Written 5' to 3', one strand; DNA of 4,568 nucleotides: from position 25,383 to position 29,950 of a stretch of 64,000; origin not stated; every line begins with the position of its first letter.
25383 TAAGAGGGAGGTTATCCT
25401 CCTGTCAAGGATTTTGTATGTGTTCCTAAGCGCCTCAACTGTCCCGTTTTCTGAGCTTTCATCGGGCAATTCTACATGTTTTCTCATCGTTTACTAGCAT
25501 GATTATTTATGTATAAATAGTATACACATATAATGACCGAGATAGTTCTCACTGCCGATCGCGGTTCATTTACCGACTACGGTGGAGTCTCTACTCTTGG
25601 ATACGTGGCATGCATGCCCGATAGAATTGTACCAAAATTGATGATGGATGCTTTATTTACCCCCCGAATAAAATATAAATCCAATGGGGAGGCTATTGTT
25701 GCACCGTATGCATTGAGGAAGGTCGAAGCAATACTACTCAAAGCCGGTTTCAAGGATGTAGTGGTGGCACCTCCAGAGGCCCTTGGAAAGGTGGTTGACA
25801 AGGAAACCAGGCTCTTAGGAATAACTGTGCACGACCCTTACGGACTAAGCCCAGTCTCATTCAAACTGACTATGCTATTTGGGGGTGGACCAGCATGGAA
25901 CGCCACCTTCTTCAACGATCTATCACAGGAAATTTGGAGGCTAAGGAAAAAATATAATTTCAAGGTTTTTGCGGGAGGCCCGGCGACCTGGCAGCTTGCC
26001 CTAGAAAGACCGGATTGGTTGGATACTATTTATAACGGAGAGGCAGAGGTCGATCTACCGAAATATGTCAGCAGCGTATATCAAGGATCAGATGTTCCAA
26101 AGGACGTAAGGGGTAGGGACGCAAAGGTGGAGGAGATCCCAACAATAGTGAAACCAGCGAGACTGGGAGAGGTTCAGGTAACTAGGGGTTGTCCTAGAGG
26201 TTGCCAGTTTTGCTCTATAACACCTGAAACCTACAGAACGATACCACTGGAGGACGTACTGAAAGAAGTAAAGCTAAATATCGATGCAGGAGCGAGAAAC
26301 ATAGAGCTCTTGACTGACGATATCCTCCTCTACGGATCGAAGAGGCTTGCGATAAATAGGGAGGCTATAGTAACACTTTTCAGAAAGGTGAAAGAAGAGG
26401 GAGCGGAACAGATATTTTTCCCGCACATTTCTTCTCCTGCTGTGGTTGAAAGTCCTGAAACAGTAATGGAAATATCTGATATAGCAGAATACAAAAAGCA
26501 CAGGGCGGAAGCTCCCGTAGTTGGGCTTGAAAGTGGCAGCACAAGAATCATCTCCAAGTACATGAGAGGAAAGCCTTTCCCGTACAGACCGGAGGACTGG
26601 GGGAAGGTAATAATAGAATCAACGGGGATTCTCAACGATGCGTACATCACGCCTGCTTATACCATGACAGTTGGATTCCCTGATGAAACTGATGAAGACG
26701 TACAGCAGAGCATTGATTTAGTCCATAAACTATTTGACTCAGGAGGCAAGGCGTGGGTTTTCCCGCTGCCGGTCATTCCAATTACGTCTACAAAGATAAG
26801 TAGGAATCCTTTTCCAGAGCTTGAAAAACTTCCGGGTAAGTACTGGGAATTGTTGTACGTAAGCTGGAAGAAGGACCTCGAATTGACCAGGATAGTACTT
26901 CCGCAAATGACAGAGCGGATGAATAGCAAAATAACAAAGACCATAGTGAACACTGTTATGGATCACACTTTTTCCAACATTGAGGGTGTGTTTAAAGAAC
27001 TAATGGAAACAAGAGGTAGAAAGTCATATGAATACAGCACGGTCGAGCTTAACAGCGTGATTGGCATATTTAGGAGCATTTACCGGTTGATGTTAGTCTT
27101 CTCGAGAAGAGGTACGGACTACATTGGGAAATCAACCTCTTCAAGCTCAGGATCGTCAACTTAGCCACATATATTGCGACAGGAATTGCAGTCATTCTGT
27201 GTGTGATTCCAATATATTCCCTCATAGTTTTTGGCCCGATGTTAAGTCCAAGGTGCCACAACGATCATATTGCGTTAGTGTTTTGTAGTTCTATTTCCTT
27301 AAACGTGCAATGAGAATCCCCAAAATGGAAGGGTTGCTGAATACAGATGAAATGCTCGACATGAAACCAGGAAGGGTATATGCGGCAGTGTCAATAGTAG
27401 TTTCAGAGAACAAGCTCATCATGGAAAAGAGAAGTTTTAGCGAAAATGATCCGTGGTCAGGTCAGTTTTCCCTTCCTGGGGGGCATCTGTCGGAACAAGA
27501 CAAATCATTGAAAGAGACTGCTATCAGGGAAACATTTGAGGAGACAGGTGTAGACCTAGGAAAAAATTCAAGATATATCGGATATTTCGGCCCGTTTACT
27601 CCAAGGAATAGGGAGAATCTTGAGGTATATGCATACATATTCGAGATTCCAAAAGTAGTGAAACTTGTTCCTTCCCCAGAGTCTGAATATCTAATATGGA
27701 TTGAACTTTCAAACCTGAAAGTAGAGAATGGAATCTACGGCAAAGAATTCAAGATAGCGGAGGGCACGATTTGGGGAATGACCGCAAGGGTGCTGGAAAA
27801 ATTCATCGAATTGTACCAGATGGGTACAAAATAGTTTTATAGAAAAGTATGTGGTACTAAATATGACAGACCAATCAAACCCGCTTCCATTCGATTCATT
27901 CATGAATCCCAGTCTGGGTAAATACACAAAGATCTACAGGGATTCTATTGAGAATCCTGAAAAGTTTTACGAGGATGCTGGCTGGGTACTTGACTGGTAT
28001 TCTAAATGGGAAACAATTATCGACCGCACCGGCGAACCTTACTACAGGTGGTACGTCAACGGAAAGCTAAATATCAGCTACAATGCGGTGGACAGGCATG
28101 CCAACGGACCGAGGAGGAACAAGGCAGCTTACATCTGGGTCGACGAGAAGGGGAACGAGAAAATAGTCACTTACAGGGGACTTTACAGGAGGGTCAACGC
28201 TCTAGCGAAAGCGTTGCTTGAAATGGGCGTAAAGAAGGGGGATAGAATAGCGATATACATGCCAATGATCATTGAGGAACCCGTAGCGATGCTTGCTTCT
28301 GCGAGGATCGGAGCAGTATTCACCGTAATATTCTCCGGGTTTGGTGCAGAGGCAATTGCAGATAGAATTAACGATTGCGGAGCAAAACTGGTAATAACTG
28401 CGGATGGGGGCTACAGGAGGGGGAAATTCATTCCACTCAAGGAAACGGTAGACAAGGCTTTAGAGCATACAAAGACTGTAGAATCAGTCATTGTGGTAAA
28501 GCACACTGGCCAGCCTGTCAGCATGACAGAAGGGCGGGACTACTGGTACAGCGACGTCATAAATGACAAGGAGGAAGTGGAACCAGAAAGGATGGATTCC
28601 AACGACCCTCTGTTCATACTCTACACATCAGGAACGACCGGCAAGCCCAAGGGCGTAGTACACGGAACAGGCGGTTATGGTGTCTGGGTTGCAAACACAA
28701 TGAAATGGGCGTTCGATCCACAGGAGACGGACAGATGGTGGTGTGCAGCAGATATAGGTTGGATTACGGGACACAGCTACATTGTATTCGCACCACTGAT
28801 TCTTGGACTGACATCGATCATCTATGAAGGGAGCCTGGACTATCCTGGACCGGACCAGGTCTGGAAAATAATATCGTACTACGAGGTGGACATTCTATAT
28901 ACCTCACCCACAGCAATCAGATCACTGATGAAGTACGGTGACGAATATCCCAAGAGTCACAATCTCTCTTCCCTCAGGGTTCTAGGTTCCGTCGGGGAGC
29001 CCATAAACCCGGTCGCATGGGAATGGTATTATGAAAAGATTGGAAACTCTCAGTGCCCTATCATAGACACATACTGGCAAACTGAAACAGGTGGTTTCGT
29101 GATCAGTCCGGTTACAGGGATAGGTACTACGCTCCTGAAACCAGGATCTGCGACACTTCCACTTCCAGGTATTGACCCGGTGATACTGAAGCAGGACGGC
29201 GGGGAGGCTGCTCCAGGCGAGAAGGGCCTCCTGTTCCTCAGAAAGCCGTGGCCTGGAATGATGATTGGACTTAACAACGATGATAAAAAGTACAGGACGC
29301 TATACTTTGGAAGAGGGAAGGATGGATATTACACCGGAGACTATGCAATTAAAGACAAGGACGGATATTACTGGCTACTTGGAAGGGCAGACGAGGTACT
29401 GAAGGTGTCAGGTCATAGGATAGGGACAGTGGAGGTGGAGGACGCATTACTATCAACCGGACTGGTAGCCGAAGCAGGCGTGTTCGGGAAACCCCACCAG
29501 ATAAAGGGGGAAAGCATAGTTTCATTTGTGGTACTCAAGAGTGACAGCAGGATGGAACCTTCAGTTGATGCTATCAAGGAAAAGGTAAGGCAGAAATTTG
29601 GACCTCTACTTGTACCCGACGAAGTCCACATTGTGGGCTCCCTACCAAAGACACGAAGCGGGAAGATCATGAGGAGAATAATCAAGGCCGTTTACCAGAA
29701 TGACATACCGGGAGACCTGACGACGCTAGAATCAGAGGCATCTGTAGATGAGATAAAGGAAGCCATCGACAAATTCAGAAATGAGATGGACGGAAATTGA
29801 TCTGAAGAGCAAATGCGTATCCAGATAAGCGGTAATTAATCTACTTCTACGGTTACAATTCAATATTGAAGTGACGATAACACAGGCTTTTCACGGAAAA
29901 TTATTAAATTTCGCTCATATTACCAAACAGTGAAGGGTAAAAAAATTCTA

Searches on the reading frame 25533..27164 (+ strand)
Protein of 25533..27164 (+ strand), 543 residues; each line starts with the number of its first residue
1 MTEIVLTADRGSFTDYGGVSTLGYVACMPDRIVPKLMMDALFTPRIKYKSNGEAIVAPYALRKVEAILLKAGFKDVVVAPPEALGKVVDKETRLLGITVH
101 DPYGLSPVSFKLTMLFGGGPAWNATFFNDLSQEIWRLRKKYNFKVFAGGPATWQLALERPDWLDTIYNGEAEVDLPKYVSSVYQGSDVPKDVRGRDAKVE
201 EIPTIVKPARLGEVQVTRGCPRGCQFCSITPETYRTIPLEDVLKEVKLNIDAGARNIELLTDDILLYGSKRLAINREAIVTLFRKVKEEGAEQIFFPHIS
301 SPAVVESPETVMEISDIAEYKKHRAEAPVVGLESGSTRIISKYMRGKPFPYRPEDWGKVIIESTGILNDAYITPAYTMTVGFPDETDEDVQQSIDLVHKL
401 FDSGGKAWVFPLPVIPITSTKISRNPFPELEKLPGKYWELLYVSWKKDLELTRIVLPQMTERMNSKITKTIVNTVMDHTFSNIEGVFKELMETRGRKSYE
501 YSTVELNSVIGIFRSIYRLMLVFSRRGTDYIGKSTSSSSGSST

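Call 73: search_protein_families(library=pfam, proteins=[window:25533-27164:+], max_evalue=0.001)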
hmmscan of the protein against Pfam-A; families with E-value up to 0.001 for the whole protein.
window:25533-27164:+ (543 aa): 1 family
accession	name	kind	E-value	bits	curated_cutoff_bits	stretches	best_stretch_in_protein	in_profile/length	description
PF04055.27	Radical_SAM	-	6.2e-15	56.2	29.5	1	215-397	2-166/166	Radical SAM superfamily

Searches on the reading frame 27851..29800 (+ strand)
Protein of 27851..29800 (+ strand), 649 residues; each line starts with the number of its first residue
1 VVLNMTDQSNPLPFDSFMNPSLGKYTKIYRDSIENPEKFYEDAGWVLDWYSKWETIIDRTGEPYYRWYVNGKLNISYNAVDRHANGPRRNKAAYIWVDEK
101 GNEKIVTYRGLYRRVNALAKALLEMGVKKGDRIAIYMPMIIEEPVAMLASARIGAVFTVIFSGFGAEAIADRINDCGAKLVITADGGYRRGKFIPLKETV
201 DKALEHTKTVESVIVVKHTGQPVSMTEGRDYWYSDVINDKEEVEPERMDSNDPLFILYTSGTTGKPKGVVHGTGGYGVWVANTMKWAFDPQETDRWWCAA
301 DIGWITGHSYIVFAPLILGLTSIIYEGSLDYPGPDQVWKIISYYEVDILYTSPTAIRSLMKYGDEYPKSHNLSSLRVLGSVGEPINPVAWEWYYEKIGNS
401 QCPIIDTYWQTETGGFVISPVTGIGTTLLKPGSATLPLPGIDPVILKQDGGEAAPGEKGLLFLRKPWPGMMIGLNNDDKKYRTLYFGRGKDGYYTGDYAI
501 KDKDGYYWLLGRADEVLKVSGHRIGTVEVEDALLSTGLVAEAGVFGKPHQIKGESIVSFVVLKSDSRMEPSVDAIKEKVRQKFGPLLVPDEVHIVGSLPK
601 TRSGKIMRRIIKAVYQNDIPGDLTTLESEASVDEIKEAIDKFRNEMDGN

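Call 73: search_protein_families(library=pfam, proteins=[window:27851-29800:+], max_evalue=0.001)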
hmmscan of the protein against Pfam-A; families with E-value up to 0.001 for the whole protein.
window:27851-29800:+ (649 aa): 3 families
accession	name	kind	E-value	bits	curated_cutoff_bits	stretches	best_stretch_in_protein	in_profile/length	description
PF00501.34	AMP-binding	-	1.9e-84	284.2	29.9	1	82-471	3-380/384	AMP-binding enzyme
PF13193.12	AMP-binding_C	-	1.5e-21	77.6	24.5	1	528-605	1-76/76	AMP-binding enzyme C-terminal domain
PF16177.11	ACAS_N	-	1.7e-16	60.2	27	1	25-79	1-55/55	Acetyl-coenzyme A synthetase N-terminus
